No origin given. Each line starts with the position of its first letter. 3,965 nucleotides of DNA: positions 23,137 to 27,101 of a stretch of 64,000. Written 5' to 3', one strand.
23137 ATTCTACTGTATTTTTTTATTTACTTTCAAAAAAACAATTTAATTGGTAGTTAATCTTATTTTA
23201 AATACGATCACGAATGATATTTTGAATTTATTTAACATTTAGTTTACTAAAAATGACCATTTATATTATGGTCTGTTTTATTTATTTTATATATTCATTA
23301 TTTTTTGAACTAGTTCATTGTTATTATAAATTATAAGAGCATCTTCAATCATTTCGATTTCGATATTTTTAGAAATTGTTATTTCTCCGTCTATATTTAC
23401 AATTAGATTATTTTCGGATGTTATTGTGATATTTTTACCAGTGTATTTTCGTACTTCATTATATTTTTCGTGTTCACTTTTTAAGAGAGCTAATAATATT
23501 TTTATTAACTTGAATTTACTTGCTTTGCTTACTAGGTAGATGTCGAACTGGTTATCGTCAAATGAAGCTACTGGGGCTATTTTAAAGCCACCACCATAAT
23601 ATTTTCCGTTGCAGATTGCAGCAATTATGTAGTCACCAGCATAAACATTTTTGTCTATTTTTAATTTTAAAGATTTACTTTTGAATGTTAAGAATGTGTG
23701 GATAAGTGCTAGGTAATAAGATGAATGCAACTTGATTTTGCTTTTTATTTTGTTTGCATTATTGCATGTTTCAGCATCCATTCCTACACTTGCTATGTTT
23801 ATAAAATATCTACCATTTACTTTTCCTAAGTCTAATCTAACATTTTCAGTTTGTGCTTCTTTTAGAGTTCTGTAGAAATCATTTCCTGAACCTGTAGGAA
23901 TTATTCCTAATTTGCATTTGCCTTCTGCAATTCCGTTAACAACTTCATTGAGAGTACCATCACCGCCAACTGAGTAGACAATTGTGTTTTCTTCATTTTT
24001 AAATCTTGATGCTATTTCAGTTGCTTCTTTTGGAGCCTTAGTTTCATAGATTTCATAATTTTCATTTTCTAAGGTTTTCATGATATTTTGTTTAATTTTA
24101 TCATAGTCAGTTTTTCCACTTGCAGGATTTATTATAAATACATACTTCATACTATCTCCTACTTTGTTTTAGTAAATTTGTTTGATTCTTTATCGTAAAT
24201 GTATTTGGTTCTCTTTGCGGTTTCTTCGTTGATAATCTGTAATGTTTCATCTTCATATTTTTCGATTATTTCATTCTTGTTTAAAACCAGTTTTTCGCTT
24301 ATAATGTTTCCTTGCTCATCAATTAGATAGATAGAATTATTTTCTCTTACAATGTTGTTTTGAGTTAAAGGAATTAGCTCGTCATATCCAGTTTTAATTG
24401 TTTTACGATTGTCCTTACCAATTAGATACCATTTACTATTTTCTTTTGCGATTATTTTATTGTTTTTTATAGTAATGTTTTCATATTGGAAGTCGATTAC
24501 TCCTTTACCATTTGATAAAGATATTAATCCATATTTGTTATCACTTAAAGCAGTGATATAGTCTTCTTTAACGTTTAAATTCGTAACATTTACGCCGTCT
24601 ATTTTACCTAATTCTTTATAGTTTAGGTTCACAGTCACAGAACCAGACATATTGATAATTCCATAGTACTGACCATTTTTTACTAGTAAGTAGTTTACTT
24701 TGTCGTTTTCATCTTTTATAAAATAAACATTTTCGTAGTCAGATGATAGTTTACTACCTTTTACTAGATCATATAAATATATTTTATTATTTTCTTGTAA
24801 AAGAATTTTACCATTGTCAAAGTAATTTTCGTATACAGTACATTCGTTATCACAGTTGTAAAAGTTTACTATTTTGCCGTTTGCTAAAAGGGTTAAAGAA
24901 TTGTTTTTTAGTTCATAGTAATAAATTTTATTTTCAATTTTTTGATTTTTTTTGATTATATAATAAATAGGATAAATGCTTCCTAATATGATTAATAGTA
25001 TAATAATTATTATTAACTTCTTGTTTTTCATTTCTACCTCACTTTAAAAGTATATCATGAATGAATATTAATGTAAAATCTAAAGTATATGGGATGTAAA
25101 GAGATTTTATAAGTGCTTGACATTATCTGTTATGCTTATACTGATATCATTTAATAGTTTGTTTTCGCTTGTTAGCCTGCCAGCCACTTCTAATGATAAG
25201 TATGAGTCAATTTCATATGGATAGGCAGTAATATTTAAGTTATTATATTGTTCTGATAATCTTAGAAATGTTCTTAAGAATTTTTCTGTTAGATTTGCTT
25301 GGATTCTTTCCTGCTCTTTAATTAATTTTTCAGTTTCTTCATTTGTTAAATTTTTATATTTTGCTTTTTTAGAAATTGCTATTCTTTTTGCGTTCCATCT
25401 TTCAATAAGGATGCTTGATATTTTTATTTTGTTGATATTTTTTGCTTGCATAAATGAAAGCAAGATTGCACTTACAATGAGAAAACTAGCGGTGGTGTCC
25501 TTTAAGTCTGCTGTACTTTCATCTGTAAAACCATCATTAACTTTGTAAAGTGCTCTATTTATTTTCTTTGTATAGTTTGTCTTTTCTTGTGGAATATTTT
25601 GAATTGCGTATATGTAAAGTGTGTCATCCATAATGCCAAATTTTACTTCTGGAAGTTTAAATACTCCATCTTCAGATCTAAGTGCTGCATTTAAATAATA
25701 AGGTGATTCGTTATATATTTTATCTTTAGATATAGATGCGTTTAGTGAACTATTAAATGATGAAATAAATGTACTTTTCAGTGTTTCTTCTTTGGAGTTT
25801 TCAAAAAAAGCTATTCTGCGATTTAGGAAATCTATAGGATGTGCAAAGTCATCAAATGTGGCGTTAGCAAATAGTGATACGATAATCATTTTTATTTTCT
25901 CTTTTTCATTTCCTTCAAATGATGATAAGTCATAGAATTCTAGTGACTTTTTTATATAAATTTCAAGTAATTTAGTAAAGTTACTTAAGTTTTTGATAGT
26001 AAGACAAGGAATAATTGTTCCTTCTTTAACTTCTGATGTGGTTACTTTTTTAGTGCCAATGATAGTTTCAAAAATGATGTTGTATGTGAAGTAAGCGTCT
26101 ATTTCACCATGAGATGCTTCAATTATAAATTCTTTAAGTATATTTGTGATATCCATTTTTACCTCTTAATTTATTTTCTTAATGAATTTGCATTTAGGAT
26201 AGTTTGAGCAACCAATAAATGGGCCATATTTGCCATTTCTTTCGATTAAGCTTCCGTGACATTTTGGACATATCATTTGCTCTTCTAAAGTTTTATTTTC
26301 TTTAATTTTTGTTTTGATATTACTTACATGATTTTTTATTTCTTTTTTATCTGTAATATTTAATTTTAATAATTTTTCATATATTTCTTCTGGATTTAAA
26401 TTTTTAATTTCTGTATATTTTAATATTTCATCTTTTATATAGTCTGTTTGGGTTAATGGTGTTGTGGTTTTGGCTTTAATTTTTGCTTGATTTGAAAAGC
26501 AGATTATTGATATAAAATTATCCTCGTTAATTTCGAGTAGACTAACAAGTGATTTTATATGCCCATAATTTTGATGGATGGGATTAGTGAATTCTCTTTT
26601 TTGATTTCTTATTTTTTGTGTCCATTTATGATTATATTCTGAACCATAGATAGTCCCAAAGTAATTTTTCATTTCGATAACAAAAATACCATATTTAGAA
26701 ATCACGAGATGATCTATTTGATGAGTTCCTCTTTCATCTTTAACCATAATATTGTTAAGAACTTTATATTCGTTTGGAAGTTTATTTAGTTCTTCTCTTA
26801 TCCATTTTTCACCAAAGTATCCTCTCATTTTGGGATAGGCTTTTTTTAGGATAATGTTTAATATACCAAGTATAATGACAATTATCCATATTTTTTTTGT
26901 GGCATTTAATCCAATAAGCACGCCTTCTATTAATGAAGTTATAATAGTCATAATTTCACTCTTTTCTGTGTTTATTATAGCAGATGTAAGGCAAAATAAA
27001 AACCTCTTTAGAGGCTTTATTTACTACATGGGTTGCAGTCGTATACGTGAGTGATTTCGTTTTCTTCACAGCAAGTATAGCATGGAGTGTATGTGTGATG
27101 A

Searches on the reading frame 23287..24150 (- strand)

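Call 35: search_protein_families(library=pfam, proteins=[window:23287-24150:-], max_evalue=0.0001)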
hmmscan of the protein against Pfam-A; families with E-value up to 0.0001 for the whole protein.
window:23287-24150:- (287 aa): 2 families
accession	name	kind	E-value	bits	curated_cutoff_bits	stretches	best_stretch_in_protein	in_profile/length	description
PF00781.29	DAGK_cat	-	2.1e-26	92.4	23.6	1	2-99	1-102/125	Diacylglycerol kinase catalytic domain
PF19279.4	YegS_C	-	2.9e-25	89.3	27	1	120-271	3-153/158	YegS C-terminal NAD kinase beta sandwich-like domain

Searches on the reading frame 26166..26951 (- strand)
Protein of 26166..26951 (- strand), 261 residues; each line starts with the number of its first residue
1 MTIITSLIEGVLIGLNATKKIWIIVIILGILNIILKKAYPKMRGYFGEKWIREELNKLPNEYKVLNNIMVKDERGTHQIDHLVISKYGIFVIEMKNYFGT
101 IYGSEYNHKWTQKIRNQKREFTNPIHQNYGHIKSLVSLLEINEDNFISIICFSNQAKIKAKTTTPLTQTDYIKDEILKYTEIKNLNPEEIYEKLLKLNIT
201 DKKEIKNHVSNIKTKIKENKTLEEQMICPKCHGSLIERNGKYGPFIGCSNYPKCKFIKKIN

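Call 35: search_protein_families(library=pfam, proteins=[window:26166-26951:-], max_evalue=0.0001)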
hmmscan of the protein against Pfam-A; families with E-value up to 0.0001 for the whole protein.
window:26166-26951:- (261 aa): 2 families
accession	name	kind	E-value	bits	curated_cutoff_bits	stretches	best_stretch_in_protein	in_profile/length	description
PF08378.17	NERD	-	1.1e-30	106.9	22.1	1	43-153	1-111/111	Nuclease-related domain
PF01396.24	Zn_ribbon_Top1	-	1.3e-14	54.2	32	1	227-261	3-37/39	Topoisomerase DNA binding C4 zinc finger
